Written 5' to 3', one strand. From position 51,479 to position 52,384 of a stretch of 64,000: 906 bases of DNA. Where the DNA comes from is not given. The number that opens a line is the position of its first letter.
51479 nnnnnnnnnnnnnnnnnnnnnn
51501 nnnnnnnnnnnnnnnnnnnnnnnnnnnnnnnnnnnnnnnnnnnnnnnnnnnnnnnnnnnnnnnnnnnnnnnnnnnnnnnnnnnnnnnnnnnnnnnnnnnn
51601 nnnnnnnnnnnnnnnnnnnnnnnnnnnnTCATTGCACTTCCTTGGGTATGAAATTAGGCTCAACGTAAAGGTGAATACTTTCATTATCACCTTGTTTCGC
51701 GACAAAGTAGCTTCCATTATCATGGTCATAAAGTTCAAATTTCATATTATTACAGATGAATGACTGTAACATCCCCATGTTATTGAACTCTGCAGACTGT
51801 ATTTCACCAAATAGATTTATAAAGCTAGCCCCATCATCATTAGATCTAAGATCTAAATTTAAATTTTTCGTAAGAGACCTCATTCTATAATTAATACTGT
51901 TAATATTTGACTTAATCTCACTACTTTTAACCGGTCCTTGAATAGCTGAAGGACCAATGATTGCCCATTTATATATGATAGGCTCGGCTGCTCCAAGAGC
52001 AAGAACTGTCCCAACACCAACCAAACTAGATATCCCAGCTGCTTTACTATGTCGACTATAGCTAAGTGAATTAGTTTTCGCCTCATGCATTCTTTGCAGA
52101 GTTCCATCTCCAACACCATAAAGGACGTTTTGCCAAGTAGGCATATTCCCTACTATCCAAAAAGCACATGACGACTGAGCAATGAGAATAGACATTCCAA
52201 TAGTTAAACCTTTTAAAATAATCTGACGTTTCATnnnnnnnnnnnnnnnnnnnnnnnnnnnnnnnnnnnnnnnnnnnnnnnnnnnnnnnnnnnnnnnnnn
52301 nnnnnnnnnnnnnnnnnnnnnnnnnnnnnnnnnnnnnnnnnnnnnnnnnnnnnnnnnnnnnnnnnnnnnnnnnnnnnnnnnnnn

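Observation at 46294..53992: Six-member paralogue family with a shared C-terminal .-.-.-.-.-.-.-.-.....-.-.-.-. module, four members also sharing a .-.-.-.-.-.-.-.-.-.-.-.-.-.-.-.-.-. head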

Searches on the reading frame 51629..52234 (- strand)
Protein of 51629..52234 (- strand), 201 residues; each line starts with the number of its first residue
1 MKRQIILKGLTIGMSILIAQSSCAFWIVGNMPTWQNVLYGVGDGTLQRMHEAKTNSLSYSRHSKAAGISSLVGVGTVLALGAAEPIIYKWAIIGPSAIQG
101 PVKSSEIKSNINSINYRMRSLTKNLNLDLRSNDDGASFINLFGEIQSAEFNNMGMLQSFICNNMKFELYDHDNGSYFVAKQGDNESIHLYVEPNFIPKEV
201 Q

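Call 4: search_protein_families(library=pfam, proteins=[window:51629-52234:-], max_evalue=1)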
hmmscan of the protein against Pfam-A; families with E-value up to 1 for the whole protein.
window:51629-52234:- (201 aa): 0 families

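Call 5: search_protein_families(library=ncbifam, proteins=[window:51629-52234:-], max_evalue=1)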
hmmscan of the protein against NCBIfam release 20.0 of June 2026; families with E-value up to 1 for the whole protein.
window:51629-52234:- (201 aa): 0 families

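Call 7: find_encoding_contigs(protein=window:51629-52234:-, flank=10000, max_places=6)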
Protein window:51629-52234:- (201 aa): 10 contigs read that carry it; 6 places shown.
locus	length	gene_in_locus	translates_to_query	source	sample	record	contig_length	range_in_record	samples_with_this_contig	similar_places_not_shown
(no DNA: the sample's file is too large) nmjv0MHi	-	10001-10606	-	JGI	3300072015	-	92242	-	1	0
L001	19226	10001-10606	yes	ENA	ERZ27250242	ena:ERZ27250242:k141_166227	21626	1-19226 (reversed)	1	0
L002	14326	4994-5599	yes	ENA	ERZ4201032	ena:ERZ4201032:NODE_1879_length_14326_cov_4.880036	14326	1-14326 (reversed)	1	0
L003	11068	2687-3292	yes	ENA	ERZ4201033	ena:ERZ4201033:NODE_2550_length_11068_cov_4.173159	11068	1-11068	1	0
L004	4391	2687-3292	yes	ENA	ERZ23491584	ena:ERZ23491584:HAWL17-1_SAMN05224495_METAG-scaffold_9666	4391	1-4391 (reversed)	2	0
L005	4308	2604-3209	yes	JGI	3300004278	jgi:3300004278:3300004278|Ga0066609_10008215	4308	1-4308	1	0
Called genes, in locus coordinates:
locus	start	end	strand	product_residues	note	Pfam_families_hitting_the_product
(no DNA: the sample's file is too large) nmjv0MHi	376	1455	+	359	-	-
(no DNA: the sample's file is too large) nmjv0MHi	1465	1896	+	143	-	-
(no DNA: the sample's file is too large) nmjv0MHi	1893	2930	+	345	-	PF00512:HisKA, PF02518:HATPase_c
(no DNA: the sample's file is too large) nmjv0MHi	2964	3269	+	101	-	PF00072:Response_reg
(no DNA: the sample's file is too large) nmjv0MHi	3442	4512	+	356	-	-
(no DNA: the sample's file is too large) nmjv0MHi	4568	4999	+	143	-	-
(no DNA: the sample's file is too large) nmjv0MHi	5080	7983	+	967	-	PF13401:AAA_22 (faint), PF00486:Trans_reg_C (weak)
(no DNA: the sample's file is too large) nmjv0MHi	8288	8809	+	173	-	-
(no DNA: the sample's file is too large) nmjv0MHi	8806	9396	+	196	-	-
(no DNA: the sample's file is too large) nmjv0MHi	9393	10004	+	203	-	-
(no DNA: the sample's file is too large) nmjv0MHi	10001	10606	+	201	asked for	-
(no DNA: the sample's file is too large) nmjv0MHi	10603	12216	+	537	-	-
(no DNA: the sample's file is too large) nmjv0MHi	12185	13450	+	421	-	-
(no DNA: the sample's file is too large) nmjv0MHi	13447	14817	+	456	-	-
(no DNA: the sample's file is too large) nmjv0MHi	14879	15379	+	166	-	-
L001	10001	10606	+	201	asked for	-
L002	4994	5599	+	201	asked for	-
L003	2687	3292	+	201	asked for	-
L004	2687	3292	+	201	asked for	-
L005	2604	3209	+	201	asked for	-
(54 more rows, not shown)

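Call 8: find_homologous_proteins(query=A1, max_evalue=0.01)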
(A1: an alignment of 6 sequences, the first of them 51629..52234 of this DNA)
Query A1 (6 sequences) (201 aa, profile of the alignment): 3 proteins with E <= 0.01 among 3619 candidates.
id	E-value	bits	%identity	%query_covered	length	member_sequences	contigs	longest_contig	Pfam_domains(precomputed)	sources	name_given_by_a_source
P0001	5.2e-72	259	100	100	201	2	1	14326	-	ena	-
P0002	4.0e-57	211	30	31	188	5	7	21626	-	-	-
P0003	3.9e-50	188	25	26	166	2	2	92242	-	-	-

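Call 18: predict_structure(alignment_id=A1)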
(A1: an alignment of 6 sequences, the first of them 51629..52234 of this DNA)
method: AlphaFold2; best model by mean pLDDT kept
length: 201 residues; sequences in the alignment: 6
mean_pLDDT: 49.0   pTM: 0.43
mean pLDDT of the five models: 49.0, 46.0, 45.5, 43.8, 42.0
residues with pLDDT >= 90: 0; 70-90: 22; 50-70: 70; < 50: 109
segments of 3 or more residues with pLDDT < 50: 15-47, 53-110, 182-184, 192-201
pLDDT, mean of each block of 10 residues (from residue 1): 60 47 36 41 47 41 25 26 35 33 42 56 68 67 72 60 70 58 56 41 30
secondary structure, 60 per line:
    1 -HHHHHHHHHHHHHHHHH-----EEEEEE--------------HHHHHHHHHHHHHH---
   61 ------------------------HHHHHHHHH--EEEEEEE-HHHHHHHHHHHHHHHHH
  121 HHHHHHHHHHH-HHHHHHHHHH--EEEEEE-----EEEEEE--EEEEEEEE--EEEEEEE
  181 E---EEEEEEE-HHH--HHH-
elements in order: H2-18 E24-29 H44-57 H85-93 E96-102 H104-131 H133-142 E145-150 E156-161 E164-171 E174-181 E185-191

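Call 19: search_protein_representatives(alignment_id=A1)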
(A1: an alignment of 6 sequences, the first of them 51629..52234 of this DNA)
Query: 6 sequences, 187 profile positions. Proteins with E-value up to 0.001 (for the whole library): 12; up to 1e-10: 11; up to 1e-30: 6. The best 12 are listed.
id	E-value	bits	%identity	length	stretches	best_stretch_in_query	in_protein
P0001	1.7e-72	259.3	-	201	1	1-186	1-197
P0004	1.5e-68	246.4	-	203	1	1-186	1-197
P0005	1.3e-65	236.8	-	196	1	3-186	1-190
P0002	1.3e-57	210.7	-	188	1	1-186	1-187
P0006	4.2e-57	209.1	-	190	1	7-186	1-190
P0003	1.2e-50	188.0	-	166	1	20-186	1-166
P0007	1.6e-18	83.3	-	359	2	9-179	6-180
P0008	6.7e-17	78.0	-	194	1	12-182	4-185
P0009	9.8e-17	77.4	-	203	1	17-180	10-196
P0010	1.4e-15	73.7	-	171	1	22-184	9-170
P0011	1.4e-13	67.2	-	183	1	20-185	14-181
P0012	5.2e-08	49.0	-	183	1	11-182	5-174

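Call 23: find_homologous_proteins(query=A2, max_evalue=0.01)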
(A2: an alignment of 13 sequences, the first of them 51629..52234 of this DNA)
Query A2 (13 sequences) (201 aa, profile of the alignment): 3 proteins with E <= 0.01 among 2917 candidates.
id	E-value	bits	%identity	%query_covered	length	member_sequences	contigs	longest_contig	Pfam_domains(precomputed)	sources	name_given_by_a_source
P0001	7.3e-62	226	100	100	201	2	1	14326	-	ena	-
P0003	5.5e-42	162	25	26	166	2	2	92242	-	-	-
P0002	2.8e-40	156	30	31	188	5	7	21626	-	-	-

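Call 24: find_encoding_contigs(protein=P0008, flank=10000, max_places=4)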
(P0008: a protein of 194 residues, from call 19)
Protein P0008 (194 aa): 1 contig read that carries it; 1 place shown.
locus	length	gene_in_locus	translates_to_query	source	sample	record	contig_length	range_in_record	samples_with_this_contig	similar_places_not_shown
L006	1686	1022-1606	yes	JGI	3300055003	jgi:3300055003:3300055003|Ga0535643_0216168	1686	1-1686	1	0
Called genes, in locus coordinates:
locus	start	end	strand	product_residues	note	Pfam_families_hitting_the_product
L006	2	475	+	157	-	?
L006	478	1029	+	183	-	-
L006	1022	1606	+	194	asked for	-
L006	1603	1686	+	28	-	?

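Call 25: find_encoding_contigs(protein=P0007, flank=10000, max_places=4)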
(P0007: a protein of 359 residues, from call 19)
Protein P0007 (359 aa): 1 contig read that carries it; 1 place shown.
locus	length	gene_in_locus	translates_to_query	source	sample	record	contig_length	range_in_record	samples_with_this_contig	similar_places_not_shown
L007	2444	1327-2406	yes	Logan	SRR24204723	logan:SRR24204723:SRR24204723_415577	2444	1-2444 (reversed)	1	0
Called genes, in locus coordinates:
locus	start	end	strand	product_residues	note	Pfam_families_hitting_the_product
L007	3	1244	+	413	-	?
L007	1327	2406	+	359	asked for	-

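Call 26: find_encoding_contigs(protein=P0009, flank=10000, max_places=4)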
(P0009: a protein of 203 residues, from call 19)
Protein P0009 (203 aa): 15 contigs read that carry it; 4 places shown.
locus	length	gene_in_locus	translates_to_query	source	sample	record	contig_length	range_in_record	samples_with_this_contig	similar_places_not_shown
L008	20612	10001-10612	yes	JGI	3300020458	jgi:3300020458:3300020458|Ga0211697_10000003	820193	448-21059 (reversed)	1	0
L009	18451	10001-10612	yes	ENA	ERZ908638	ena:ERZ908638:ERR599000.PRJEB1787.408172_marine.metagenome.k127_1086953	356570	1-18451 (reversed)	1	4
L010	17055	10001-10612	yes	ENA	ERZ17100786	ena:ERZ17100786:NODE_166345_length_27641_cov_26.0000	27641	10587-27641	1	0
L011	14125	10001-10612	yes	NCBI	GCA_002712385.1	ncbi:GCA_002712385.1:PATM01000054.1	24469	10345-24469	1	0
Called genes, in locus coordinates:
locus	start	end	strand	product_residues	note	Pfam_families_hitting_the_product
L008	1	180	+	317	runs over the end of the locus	-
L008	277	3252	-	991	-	PF13401:AAA_22 (weak), PF00486:Trans_reg_C (faint)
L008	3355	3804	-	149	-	-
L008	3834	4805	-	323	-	-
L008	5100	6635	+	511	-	-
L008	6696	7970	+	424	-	-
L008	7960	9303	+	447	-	-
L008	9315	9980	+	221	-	-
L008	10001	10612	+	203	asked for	-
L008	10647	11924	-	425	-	PF05139:Erythro_esteras (weak)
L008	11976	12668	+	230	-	PF01797:Y1_Tnp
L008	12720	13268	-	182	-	-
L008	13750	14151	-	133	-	-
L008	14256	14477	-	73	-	-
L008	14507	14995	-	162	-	-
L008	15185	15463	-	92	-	-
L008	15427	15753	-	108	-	PF25023:TEN_YD-shell (weak)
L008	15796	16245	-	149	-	-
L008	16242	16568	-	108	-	PF15639:Tox-MPTase3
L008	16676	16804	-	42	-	-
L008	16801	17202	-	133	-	-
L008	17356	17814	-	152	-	-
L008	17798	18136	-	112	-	-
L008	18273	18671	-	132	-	-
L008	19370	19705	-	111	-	-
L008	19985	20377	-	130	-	PF20594:DUF6794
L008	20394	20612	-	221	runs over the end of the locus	?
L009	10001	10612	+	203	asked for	-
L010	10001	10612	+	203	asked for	-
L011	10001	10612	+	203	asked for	-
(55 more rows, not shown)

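Call 27: find_encoding_contigs(protein=P0010, flank=10000, max_places=4)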
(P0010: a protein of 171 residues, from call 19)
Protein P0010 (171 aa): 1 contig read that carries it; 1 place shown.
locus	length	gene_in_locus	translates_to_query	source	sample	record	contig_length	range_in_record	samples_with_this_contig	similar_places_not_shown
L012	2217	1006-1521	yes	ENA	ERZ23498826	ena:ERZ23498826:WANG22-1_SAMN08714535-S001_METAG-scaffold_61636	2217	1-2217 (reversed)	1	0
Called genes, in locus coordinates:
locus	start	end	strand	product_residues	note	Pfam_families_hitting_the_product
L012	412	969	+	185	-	-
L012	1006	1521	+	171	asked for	-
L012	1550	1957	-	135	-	PF00903:Glyoxalase (weak)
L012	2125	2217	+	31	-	?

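Call 35: find_encoding_contigs(protein=P0011, flank=10000, max_places=4)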
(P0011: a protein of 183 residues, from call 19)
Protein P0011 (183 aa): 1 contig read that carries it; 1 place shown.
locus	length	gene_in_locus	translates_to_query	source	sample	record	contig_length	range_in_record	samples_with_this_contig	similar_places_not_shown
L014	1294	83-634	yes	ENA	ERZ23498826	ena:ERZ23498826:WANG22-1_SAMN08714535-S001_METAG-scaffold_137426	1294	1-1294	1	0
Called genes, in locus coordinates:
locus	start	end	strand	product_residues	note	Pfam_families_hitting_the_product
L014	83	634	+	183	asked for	-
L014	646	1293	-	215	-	?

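Call 36: find_encoding_contigs(protein=P0012, flank=10000, max_places=4)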
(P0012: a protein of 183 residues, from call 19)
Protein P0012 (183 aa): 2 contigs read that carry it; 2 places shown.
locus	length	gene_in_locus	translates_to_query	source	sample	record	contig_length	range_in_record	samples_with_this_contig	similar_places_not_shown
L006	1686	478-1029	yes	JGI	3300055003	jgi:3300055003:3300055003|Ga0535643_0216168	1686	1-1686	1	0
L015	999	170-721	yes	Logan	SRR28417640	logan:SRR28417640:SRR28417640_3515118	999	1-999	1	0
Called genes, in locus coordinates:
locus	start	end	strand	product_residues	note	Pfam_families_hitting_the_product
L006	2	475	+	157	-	?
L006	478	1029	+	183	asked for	-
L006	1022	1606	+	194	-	-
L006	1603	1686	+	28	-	?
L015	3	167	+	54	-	?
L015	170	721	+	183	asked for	-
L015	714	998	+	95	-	?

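Call 40: search_solved_structures(query=A2, max_evalue=10, show_alignments=3)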
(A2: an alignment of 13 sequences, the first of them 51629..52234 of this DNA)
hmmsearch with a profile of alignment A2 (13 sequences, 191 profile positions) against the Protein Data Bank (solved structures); distinct sequences matched with E-value up to 10: 2.
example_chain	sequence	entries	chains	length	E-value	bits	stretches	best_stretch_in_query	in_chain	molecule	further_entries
9k4q_A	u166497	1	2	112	0.25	14.2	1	41-115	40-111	C2-Zn1-HEHE-2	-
7pmw_A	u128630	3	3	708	0.92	12.3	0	107-156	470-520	Solute carrier family 15 member 1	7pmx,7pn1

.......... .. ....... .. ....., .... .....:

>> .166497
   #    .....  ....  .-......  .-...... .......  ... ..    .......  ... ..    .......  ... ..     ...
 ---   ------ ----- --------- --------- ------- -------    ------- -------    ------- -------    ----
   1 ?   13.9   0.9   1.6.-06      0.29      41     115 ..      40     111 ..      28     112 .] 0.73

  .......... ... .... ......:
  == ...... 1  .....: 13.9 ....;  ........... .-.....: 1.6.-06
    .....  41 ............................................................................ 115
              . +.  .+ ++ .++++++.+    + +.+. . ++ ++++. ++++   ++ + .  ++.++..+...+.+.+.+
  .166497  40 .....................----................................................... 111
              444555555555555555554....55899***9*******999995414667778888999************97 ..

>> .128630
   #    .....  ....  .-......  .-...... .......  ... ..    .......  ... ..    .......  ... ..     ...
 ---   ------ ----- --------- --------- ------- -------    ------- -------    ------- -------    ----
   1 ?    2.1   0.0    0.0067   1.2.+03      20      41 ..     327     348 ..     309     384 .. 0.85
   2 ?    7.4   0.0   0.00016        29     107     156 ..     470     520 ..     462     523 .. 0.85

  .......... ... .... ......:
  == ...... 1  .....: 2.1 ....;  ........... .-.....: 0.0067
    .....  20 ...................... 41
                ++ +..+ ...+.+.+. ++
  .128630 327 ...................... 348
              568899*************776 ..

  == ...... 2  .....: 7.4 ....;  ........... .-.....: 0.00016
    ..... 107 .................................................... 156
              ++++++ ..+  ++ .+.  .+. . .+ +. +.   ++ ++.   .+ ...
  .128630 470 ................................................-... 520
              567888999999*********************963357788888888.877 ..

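Call 41: search_protein_families(library=pfam, proteins=[L008:5100-6635:+, L008:6696-7970:+, L008:7960-9303:+, L008:9315-9980:+, L008:3834-4805:-], max_evalue=1)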
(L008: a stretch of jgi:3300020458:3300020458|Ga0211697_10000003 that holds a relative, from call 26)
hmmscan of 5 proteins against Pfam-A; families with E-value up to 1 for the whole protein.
L008:5100-6635:+ (511 aa): 0 families

L008:6696-7970:+ (424 aa): 0 families

L008:7960-9303:+ (447 aa): 2 families
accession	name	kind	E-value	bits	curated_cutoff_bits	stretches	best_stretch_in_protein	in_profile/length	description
PF13365.12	Trypsin_2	-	4.2e-05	24.7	27.6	1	53-204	10-144/144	Trypsin-like peptidase domain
PF22819.2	TcaA_5th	-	0.1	13.4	23.6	1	394-438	13-56/115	TcaA protein NTF2-like domain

L008:9315-9980:+ (221 aa): 1 family
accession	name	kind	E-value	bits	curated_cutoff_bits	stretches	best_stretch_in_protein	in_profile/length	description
PF16981.10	Chi-conotoxin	-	0.13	12.9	27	1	3-20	8-25/60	chi-Conotoxin or t superfamily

L008:3834-4805:- (323 aa): 0 families

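Call 66: search_protein_families(library=phrogs, proteins=[window:51629-52234:-], max_evalue=0.1)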
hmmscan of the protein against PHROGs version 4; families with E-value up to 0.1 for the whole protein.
window:51629-52234:- (201 aa): 0 families

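Call 67: search_protein_families(library=padloc, proteins=[window:51629-52234:-], max_evalue=0.1)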
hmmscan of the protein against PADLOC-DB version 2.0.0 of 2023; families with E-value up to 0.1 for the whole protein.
window:51629-52234:- (201 aa): 0 families

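Call 76: list_cluster_members(proteins=[P0009, L008:5100-6632:+, L008:6696-7967:+, L008:7960-9300:+, L008:9315-9977:+, P0007, P0008, P0010, P0011, P0012])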
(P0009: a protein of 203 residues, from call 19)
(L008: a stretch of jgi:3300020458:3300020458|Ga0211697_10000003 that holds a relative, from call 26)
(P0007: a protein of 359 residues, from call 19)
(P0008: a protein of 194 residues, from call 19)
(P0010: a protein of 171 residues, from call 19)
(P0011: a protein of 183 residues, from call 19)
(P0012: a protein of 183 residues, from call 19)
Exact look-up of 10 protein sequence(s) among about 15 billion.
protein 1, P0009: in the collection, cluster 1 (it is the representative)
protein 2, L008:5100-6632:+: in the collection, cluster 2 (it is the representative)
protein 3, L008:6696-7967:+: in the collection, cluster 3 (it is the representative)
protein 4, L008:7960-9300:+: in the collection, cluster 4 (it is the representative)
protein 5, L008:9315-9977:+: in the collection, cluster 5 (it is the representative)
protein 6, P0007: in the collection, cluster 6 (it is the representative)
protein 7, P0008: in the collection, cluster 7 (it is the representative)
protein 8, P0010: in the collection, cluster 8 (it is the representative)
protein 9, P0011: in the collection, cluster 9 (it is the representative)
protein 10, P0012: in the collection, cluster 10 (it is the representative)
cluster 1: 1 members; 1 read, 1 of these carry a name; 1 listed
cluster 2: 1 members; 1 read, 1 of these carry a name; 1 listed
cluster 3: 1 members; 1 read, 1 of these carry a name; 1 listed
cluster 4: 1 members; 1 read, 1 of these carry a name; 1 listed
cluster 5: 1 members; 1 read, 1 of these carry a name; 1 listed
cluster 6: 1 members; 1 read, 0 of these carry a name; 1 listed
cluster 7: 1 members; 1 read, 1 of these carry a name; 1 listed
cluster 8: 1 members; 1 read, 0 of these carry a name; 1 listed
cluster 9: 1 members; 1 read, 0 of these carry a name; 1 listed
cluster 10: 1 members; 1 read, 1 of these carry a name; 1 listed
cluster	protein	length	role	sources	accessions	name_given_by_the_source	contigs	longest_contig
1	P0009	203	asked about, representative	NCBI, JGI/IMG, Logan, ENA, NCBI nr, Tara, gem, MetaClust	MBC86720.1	MAG: hypothetical protein CL677_06025 [Bdellovibrionaceae bacterium] | hypothetical protein [Pseudobdellovibrionaceae bacterium] | strand:+ start:154399 stop:155010 length:612 start_codon:yes stop_codon:yes ...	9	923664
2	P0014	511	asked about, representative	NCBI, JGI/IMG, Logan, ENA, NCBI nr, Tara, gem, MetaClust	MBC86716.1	MAG: hypothetical protein CL677_06005 [Bdellovibrionaceae bacterium] | hypothetical protein [Pseudobdellovibrionaceae bacterium] | strand:+ start:149498 stop:151033 length:1536 start_codon:yes stop_codon:yes ...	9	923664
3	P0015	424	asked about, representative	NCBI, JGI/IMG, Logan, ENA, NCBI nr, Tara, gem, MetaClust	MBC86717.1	MAG: hypothetical protein CL677_06010 [Bdellovibrionaceae bacterium] | hypothetical protein [Pseudobdellovibrionaceae bacterium] | strand:+ start:151094 stop:152368 length:1275 start_codon:yes stop_codon:yes ...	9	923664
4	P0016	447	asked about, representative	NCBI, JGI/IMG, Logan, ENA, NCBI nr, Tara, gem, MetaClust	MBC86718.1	MAG: hypothetical protein CL677_06015 [Bdellovibrionaceae bacterium] | hypothetical protein [Pseudobdellovibrionaceae bacterium] | strand:+ start:152358 stop:153701 length:1344 start_codon:yes stop_codon:yes ...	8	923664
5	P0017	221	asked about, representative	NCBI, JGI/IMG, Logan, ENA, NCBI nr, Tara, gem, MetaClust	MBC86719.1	MAG: hypothetical protein CL677_06020 [Bdellovibrionaceae bacterium] | hypothetical protein [Pseudobdellovibrionaceae bacterium] | strand:+ start:153713 stop:154378 length:666 start_codon:yes stop_codon:yes ...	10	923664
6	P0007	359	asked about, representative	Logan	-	-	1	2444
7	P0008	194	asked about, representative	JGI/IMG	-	hypothetical protein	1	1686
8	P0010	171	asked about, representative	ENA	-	-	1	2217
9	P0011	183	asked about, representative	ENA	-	-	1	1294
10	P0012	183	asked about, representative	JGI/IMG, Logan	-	hypothetical protein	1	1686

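Call 81: search_protein_families(library=pfam, proteins=[L007:3-1241:+, L006:2-472:+, P0007, P0009, P0017], max_evalue=1)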
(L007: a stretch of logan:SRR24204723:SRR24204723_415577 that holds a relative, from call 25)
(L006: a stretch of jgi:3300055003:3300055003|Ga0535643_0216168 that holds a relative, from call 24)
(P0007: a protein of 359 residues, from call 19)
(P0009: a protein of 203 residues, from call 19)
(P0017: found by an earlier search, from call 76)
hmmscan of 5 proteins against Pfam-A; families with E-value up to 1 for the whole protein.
L007:3-1241:+ (413 aa): 0 families

L006:2-472:+ (157 aa): 1 family
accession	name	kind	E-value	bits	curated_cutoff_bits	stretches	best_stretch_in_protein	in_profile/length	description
PF05770.16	Ins134_P3_kin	-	0.067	13.1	23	1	7-75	90-155/201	Inositol 1,3,4-trisphosphate 5/6-kinase ATP-grasp domain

P0007 (359 aa): 1 family
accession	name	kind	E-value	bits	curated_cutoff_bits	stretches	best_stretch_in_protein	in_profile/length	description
PF12089.13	DUF3566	-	0.18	12.6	22.2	1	5-84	18-95/118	Transmembrane domain of unknown function (DUF3566)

P0009 (203 aa): 1 family
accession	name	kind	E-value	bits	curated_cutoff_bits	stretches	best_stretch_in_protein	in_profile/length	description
PF14394.12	DUF4423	-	0.048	13.9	30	1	121-169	38-87/165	Domain of unknown function (DUF4423)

P0017 (221 aa): 1 family
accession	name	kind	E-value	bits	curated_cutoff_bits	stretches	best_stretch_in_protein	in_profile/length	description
PF16981.10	Chi-conotoxin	-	0.13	12.9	27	1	3-20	8-25/60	chi-Conotoxin or t superfamily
